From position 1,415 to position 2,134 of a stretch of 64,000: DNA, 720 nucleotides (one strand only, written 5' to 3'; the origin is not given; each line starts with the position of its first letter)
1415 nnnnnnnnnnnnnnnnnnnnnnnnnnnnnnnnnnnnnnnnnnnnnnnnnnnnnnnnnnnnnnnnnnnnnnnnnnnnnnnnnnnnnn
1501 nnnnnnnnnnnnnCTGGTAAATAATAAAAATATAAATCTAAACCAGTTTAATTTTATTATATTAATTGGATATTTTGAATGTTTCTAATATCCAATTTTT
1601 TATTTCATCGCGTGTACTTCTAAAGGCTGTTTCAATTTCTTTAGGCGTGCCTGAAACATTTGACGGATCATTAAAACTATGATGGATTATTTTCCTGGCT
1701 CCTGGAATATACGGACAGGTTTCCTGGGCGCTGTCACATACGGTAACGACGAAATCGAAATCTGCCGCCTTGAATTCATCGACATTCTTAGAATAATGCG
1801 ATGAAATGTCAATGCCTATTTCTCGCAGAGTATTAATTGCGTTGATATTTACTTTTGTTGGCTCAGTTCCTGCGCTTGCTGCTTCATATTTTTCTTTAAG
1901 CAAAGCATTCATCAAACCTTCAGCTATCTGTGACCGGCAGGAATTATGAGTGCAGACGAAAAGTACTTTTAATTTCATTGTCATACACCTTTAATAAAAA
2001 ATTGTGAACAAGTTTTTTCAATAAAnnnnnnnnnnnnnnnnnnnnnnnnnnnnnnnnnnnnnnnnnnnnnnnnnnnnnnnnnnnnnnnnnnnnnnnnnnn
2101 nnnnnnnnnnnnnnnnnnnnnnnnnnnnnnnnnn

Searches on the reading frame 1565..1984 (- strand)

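Call 52: search_protein_families(library=pfam, proteins=[window:1565-1984:-], max_evalue=0.00001)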
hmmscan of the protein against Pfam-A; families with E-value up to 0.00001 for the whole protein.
window:1565-1984:- (140 aa): 1 family
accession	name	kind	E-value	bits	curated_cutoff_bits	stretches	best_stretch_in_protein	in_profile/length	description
PF01451.26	LMWPc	-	4.7e-21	75.9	23.2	1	7-129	1-137/144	Low molecular weight phosphotyrosine protein phosphatase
